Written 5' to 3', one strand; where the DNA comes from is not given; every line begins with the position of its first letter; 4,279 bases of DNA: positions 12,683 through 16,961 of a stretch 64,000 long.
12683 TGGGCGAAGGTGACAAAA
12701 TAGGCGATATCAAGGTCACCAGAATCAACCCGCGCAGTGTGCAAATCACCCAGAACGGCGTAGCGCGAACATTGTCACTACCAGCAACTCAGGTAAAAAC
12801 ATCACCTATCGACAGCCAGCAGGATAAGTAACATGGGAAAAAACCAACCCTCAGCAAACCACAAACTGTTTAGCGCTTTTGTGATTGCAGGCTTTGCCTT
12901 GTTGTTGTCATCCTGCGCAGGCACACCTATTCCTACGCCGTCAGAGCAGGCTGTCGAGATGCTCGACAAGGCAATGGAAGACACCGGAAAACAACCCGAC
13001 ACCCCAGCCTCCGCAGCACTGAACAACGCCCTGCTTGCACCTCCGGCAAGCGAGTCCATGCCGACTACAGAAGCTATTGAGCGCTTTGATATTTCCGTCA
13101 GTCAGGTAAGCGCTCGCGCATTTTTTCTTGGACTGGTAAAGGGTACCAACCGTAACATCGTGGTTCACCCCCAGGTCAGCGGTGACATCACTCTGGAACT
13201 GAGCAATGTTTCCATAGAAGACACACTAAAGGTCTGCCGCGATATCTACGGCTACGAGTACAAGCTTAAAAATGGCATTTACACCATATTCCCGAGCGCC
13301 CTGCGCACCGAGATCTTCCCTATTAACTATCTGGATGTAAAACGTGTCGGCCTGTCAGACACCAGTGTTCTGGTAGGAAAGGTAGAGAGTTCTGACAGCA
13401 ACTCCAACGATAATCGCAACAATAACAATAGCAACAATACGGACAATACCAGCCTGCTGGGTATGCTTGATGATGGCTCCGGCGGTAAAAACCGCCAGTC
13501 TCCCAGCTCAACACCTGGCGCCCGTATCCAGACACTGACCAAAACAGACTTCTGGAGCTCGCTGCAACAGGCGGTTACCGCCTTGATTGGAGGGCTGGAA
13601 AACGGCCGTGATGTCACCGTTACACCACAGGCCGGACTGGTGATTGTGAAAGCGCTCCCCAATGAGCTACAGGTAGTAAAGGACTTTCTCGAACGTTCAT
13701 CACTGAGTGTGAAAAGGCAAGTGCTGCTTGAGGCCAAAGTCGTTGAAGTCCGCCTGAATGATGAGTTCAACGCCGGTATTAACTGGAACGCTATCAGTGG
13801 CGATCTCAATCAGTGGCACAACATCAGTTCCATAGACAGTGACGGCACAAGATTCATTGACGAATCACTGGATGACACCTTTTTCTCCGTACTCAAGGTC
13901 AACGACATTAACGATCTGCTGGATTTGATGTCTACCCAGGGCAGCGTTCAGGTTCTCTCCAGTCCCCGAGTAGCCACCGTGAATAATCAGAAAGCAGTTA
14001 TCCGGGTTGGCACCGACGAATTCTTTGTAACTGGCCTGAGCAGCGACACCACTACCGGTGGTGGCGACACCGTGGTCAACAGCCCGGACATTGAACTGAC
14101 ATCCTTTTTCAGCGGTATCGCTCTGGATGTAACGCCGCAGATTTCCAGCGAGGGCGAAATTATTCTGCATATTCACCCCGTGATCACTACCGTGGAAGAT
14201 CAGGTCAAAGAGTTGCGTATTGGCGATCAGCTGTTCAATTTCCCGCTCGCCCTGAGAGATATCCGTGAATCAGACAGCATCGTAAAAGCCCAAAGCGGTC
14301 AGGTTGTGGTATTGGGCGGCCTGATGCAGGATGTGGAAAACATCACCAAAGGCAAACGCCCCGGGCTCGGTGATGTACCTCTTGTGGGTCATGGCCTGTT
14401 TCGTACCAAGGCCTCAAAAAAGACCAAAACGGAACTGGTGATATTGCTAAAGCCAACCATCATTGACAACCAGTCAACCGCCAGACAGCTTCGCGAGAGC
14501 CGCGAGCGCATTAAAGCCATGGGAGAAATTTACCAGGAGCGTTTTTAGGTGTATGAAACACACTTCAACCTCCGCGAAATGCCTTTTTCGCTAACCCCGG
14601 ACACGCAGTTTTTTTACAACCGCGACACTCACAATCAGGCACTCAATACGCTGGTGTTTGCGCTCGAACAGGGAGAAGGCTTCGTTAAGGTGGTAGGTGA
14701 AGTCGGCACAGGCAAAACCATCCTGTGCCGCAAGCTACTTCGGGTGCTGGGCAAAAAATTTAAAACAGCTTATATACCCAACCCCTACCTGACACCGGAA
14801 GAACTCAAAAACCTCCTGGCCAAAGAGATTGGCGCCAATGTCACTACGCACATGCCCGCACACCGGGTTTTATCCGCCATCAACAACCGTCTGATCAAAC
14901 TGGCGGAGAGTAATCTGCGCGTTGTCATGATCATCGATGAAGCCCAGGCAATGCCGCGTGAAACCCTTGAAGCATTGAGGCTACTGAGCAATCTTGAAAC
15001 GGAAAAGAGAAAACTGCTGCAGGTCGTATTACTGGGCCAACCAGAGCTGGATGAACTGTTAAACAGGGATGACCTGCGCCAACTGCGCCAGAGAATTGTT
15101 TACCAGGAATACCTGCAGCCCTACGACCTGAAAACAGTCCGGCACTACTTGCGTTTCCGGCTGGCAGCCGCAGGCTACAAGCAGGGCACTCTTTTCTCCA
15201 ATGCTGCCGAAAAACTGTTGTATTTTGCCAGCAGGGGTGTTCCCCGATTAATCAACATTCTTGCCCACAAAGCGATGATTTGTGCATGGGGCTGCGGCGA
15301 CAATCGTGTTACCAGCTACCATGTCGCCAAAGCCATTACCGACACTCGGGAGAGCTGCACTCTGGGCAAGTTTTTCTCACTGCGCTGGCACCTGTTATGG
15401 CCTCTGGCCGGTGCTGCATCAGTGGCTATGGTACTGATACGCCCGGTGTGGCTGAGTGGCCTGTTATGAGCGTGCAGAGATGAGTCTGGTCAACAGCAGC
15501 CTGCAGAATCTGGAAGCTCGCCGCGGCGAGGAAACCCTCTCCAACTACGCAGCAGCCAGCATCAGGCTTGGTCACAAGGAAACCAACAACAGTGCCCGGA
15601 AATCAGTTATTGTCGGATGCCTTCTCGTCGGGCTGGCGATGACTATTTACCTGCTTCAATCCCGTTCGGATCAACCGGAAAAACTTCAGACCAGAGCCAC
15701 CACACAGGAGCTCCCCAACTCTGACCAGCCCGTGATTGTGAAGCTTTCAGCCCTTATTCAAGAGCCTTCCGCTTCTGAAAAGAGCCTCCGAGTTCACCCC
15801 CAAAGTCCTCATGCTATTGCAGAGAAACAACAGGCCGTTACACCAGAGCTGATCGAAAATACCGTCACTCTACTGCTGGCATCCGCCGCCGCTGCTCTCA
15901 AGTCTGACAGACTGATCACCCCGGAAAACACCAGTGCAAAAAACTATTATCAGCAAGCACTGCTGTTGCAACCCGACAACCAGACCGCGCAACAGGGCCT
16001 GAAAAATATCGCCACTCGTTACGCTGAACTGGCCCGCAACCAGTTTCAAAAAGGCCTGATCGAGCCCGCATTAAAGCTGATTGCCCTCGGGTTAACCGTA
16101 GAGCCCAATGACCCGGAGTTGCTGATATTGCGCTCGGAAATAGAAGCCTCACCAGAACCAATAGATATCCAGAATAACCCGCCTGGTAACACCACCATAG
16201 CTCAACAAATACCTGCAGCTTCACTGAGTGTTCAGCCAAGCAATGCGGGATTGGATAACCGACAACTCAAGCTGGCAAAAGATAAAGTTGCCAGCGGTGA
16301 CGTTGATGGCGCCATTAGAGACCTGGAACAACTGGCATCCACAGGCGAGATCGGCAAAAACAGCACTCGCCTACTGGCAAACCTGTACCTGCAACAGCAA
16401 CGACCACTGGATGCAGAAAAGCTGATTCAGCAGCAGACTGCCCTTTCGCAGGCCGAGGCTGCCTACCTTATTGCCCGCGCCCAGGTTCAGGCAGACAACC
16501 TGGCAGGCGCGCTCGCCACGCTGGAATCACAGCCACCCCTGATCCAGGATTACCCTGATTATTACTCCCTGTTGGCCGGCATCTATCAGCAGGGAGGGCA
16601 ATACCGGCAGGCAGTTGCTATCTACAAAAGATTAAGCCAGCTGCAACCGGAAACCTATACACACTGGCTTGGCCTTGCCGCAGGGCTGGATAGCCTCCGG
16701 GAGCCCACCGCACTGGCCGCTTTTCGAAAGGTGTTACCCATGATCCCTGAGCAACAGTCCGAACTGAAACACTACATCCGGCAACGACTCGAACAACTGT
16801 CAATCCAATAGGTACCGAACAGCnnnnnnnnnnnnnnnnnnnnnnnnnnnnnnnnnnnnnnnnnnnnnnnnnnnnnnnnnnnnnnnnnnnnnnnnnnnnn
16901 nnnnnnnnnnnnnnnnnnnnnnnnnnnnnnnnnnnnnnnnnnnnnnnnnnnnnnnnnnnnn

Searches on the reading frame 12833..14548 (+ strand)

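Call 10: search_protein_families(library=ncbifam, proteins=[window:12833-14548:+], max_evalue=0.00001)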
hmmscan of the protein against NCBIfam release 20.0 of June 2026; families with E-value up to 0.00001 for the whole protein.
window:12833-14548:+ (571 aa): 9 families
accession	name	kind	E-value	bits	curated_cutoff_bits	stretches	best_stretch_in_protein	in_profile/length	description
TIGR02519.1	pilus_MshL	equivalog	2e-76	256.8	250.2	1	262-544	2-290/290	pilus (MSHA type) biogenesis protein MshL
TIGR02517.1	type_II_gspD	equivalog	4.4e-47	160.9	351.35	1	193-553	234-599/600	type II secretion system secretin GspD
TIGR02515.1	IV_pilus_PilQ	subfamily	2.5e-34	119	284.35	1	363-544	265-427/428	type IV pilus secretin PilQ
TIGR02520.1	pilus_B_mal_scr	equivalog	1.2e-24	86.8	287.65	1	140-542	143-512/513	PilN family type IVB pilus formation outer membrane protein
NF010083.0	PRK13568.1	equivalog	2.3e-23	82.7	554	1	243-545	139-418/419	DNA uptake porin HofQ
TIGR02516.1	type_III_yscC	equivalog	1.5e-19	70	238.45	1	261-545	201-462/463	type III secretion system outer membrane ring subunit SctC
NF007851.2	PRK10560.1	exception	1.1e-16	60.7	598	1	265-546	150-411/412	DNA uptake porin HofQ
NF042912.1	Amuc_1098_fam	equivalog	1.1e-11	43.5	750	1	479-546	732-798/805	Amuc_1098 family type IV pilus outer membrane protein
NF011873.0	PRK15346.1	equivalog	1.3e-10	40.6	524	1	268-546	245-496/499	EscC/YscC/HrcC family type III secretion system outer membrane ring protein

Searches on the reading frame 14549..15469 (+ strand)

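Call 11: search_protein_families(library=ncbifam, proteins=[window:14549-15469:+], max_evalue=0.00001)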
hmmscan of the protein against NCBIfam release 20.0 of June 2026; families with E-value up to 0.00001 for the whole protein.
window:14549-15469:+ (306 aa): 1 family
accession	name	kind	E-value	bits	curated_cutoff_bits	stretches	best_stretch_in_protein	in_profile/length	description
TIGR03015.1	pepcterm_ATPase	hypoth_equivalog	6.1e-67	225.9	324.5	1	1-266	1-266/269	XrtA/PEP-CTERM system-associated ATPase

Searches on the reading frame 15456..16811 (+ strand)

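Call 11: search_protein_families(library=ncbifam, proteins=[window:15456-16811:+], max_evalue=0.00001)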
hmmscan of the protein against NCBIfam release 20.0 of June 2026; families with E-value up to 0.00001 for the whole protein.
window:15456-16811:+ (451 aa): 2 families
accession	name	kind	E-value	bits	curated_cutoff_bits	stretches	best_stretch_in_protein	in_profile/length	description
TIGR02917.1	PEP_TPR_lipo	equivalog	1.8e-10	39.4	312.2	1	271-411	503-645/899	XrtA/PEP-CTERM system TPR-repeat protein PrsT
NF008757.0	PRK11788.1-5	equivalog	5.5e-06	25.8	363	0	268-435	108-280/388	lipopolysaccharide assembly protein LapB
